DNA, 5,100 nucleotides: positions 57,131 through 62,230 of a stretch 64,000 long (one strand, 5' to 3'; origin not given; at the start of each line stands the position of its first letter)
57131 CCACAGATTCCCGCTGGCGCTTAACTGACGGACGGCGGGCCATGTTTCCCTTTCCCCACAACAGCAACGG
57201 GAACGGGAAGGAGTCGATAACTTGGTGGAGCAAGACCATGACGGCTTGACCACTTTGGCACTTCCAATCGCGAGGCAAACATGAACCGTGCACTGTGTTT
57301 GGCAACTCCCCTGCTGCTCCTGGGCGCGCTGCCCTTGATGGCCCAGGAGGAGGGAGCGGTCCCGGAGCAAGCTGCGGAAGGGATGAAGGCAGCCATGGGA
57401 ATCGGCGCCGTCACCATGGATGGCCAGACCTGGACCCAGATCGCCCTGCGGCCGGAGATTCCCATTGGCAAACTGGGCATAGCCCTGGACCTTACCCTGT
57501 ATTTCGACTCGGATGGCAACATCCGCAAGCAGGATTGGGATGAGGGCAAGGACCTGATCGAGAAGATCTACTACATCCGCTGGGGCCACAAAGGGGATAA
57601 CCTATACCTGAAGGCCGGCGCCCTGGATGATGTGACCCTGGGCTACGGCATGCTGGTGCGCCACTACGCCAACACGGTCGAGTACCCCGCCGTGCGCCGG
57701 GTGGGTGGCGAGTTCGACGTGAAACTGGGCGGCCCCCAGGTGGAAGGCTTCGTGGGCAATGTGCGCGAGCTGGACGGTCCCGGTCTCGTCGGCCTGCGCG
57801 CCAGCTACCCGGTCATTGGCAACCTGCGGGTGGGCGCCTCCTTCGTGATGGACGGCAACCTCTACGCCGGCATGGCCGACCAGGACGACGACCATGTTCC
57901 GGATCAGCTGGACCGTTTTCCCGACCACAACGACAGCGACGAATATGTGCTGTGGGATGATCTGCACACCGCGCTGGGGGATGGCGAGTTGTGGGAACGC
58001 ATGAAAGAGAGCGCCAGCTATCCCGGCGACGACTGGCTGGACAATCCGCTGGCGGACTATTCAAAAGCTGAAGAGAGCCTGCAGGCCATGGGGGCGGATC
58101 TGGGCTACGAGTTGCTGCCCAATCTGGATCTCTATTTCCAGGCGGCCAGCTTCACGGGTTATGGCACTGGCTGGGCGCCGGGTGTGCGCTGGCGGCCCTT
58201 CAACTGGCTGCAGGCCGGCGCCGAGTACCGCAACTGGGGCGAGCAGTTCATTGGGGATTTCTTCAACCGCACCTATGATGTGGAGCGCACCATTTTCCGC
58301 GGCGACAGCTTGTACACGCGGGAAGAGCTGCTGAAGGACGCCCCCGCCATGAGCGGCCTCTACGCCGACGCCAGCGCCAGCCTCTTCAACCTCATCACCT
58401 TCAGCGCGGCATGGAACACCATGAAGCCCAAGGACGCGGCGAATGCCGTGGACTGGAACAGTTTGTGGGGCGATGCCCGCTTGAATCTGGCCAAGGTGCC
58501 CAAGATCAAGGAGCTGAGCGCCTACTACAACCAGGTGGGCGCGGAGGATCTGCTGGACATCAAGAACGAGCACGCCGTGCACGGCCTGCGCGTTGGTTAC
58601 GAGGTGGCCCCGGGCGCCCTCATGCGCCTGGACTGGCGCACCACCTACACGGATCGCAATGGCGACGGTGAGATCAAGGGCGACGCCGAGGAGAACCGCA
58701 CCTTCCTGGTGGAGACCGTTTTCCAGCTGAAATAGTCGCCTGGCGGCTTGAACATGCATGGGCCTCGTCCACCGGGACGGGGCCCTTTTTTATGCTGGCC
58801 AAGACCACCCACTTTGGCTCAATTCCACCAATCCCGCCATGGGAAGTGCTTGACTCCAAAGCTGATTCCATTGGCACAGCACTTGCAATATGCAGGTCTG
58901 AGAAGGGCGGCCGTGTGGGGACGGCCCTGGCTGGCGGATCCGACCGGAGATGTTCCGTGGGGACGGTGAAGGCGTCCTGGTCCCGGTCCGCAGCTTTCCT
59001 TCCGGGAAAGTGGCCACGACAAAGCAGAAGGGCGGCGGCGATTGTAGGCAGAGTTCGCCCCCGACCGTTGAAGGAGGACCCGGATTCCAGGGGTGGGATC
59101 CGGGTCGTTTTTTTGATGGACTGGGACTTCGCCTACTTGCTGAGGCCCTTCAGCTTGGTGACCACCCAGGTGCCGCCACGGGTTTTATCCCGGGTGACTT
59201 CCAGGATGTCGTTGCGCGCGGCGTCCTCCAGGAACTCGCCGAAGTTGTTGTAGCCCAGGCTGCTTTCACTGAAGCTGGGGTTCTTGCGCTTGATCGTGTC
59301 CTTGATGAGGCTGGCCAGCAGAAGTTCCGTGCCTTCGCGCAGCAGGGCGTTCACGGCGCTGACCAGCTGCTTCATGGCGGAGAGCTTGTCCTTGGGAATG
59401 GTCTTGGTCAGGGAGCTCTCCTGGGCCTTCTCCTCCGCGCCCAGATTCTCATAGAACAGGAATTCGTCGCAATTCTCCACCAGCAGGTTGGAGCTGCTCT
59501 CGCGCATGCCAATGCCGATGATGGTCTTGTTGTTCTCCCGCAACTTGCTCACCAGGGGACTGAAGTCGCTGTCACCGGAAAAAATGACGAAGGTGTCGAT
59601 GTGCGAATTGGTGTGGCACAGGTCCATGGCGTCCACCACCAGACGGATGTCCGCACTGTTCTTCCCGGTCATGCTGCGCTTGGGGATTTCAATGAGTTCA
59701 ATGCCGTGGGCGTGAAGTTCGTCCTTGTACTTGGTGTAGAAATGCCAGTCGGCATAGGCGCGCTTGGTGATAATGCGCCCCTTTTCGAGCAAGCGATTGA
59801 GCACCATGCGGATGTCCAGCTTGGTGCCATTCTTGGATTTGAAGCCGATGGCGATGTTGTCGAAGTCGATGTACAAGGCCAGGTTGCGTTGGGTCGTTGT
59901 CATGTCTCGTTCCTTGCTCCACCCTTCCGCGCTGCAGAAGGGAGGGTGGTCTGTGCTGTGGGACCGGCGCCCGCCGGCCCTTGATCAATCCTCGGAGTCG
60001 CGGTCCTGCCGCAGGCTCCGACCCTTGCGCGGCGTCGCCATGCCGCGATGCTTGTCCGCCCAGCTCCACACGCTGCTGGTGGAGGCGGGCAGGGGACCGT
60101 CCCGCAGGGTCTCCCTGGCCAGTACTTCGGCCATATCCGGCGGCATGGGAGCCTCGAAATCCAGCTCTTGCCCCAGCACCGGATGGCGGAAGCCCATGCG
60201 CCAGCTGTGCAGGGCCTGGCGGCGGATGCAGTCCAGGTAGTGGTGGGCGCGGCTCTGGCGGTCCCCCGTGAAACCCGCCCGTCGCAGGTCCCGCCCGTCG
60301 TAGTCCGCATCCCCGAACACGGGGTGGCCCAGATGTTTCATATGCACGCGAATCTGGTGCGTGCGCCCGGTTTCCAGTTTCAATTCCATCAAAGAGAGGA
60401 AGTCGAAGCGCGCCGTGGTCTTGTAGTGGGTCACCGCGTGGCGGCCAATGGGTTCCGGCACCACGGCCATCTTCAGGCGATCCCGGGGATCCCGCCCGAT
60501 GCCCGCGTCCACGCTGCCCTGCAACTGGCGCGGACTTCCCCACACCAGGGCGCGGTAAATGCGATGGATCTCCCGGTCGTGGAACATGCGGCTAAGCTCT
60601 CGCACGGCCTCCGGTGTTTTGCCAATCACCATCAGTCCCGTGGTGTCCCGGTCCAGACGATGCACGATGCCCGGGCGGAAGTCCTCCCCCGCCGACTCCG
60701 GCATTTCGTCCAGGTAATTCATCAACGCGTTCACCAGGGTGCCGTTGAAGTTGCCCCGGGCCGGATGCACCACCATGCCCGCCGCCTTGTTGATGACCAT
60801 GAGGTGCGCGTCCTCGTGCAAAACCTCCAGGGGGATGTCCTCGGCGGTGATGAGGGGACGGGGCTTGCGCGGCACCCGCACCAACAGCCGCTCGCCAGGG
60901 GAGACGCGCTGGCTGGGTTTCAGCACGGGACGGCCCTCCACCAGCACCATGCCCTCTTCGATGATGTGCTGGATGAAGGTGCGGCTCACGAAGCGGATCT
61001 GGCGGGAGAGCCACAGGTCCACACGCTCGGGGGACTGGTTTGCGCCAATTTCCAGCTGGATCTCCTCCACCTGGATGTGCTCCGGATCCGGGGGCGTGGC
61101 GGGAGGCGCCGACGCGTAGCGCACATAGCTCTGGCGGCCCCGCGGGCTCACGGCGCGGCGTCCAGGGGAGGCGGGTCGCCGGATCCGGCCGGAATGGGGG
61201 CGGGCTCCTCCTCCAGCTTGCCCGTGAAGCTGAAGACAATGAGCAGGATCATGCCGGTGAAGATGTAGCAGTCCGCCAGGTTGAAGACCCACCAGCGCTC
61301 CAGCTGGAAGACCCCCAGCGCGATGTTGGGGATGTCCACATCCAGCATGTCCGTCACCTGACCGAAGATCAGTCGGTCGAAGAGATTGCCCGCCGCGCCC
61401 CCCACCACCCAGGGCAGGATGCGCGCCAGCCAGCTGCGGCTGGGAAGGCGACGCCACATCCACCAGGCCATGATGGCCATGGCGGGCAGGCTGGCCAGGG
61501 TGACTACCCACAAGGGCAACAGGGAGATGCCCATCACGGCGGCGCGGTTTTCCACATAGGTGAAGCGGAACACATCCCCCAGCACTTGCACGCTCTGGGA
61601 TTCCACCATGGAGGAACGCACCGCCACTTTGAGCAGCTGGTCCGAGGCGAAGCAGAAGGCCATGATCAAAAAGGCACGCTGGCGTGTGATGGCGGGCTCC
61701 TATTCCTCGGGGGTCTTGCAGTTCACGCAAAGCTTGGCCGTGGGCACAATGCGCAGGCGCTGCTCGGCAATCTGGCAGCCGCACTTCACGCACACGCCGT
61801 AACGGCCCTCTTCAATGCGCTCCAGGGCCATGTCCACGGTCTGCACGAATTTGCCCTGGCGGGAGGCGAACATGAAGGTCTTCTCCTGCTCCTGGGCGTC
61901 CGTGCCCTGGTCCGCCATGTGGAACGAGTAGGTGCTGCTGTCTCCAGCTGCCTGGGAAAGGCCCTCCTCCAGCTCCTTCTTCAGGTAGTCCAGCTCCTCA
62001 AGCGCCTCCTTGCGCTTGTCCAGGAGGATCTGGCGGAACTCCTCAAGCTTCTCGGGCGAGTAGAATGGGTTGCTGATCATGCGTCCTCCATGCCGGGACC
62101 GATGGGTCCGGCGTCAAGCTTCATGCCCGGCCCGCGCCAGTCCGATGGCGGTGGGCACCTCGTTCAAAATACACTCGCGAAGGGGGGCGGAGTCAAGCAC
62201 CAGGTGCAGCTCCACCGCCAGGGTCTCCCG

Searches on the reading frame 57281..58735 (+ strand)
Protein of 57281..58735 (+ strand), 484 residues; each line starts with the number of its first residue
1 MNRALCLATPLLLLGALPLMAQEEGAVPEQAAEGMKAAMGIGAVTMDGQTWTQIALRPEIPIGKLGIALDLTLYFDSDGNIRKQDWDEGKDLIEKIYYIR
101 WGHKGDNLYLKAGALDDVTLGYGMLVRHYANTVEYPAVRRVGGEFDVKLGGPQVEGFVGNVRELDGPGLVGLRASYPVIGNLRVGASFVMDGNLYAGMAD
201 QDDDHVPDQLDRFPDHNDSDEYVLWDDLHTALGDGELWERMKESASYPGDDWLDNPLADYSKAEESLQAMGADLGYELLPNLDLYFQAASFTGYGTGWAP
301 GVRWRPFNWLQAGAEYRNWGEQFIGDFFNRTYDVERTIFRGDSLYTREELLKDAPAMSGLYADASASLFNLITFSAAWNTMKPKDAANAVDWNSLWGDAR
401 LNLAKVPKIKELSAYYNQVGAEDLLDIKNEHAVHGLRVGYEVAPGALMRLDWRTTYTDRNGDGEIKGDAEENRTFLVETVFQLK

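Call 3: search_protein_families(library=pfam, proteins=[window:57281-58735:+], max_evalue=0.01)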
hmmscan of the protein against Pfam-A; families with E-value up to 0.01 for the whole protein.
window:57281-58735:+ (484 aa): 0 families

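Call 8: search_protein_families(library=ncbifam, proteins=[window:57281-58735:+], max_evalue=0.01)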
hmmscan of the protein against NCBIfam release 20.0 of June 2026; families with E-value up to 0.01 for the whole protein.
window:57281-58735:+ (484 aa): 0 families

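Call 55: find_homologous_proteins(query=window:57281-58732:+, max_evalue=0.001)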
Query window:57281-58732:+ (484 aa): 56 proteins with E <= 0.001 among 8000 candidates.
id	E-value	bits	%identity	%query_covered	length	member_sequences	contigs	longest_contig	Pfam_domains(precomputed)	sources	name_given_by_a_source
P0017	0.0e+0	1121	100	100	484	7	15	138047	-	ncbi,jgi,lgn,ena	jgi:hypothetical protein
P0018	2.8e-244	830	75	99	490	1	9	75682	-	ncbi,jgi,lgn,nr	ncbi:MAG: hypothetical protein Q8O14_06180 [bacterium]|jgi:hypothetical protein|nr:hypothetical prot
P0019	4.6e-244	829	75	98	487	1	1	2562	-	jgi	jgi:hypothetical protein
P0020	3.2e-243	826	75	98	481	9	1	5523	-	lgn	-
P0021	4.6e-239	813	76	93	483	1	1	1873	-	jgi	jgi:hypothetical protein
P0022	1.1e-229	782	72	98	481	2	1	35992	-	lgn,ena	-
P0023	1.5e-226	771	69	100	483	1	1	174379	-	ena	-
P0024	3.1e-207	708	65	96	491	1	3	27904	-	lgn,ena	-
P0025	2.3e-204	698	64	98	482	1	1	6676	-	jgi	jgi:hypothetical protein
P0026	1.6e-203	696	66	94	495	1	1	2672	-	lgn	-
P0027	6.2e-203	694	64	99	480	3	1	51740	-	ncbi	-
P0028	1.6e-202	692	64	92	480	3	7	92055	-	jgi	-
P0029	4.7e-200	684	67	92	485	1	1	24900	-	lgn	-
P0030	2.3e-199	682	65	94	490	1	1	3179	-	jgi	-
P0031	2.0e-192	659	60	98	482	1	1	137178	-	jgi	jgi:hypothetical protein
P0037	1.4e-178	613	59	94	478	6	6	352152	-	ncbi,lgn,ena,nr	ncbi:MAG: hypothetical protein KDC10_06575 [Calditrichaeota bacterium]|nr:hypothetical protein [Cand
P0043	7.8e-132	459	48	100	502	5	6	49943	-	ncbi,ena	-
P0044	4.4e-92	328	42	95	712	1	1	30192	PF04773.19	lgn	-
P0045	9.0e-85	304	40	95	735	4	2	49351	PF04773.19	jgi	jgi:hypothetical protein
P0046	2.2e-84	302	40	96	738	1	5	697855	PF04773.19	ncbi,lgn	-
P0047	4.2e-82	295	39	93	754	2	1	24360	PF04773.19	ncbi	-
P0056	2.2e-61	227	31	96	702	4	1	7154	PF04773.19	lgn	-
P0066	3.5e-54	203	31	87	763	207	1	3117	PF04773.19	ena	-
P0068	7.9e-53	198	40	60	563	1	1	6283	PF04773.19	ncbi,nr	ncbi:MAG: hypothetical protein GF313_03155, partial [Caldithrix sp.]|nr:hypothetical protein [Caldit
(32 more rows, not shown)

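Call 56: find_encoding_contigs(protein=P0037, flank=4000, max_places=1)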
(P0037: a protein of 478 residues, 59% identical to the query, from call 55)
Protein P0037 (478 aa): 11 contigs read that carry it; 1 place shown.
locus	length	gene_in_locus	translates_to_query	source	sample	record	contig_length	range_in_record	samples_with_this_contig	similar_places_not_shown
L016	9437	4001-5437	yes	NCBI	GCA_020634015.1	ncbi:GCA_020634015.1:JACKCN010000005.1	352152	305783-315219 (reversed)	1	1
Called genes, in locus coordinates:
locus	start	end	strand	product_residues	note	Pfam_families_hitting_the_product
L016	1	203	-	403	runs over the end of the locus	PF00072:Response_reg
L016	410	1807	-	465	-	PF00072:Response_reg, PF00158:Sigma54_activat, PF14532:Sigma54_activ_2, PF07728:AAA_5, PF25601:AAA_lid_14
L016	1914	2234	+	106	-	-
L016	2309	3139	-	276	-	PF00226:DnaJ, PF01556:DnaJ_C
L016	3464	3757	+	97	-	-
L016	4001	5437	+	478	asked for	-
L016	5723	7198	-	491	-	PF00202:Aminotran_3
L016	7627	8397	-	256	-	PF01936:NYN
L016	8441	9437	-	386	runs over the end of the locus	PF01479:S4, PF00849:PseudoU_synth_2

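Call 57: find_encoding_contigs(protein=P0043, flank=4000, max_places=1)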
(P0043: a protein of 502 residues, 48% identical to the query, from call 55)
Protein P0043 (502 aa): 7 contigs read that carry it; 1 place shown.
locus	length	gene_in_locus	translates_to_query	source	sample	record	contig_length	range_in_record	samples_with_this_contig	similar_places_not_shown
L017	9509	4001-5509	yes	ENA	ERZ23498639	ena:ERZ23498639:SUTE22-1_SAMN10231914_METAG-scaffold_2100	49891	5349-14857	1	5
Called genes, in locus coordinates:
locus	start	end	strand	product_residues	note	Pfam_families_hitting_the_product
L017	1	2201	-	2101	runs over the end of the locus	PF14349:SprA_N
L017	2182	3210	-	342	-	PF23023:Anti-Pycsar_Apyc1, PF00753:Lactamase_B, PF12706:Lactamase_B_2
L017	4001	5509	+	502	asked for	-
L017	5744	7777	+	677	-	PF00654:Voltage_CLC, PF00571:CBS (faint), PF02080:TrkA_C (weak)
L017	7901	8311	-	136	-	PF12773:DZR (faint), PF13248:Zn_ribbon_3 (faint), PF13240:Zn_Ribbon_1 (weak), PF05154:TM2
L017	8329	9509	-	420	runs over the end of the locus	PF03773:ArsP_1, PF00403:HMA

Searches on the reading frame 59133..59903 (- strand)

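Call 8: search_protein_families(library=ncbifam, proteins=[window:59133-59903:-], max_evalue=0.01)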
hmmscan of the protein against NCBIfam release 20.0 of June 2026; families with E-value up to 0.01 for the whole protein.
window:59133-59903:- (256 aa): 1 family
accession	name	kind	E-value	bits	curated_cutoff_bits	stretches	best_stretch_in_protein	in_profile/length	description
TIGR00288.1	TIGR00288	hypoth_equivalog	3.9e-08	33.3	178.45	1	29-147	41-151/160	TIGR00288 family NYN domain-containing protein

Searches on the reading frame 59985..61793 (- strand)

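Call 3: search_protein_families(library=pfam, proteins=[window:59985-61793:-], max_evalue=0.01)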
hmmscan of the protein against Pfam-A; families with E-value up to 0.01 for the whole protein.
window:59985-61793:- (602 aa): 2 families
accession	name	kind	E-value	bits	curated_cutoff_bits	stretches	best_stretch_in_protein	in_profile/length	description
PF00849.27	PseudoU_synth_2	-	1.2e-33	116.9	26.8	1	330-487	1-152/152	RNA pseudouridylate synthase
PF01479.30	S4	-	3.1e-07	30.5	22.8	1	256-302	1-47/48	S4 domain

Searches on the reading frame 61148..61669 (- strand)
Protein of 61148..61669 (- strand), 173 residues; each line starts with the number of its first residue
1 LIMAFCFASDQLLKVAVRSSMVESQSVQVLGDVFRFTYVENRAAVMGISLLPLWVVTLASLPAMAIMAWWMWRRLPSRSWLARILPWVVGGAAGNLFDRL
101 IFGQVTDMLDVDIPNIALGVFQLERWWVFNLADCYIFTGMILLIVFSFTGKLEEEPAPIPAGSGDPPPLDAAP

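Call 79: search_protein_families(library=pfam, proteins=[window:61148-61669:-], max_evalue=0.001)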
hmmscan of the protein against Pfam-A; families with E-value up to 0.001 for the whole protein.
window:61148-61669:- (173 aa): 1 family
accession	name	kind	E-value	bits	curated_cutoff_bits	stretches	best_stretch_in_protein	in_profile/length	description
PF01252.23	Peptidase_A8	-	2.9e-32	112.2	25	1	2-148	1-141/142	Signal peptidase (SPase) II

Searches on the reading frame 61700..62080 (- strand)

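Call 79: search_protein_families(library=pfam, proteins=[window:61700-62080:-], max_evalue=0.001)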
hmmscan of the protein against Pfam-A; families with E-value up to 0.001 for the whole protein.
window:61700-62080:- (126 aa): 1 family
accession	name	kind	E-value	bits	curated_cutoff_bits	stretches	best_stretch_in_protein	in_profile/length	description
PF01258.23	zf-dskA_traR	-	2.5e-12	47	24.9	1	92-126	1-35/36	Prokaryotic dksA/traR C4-type zinc finger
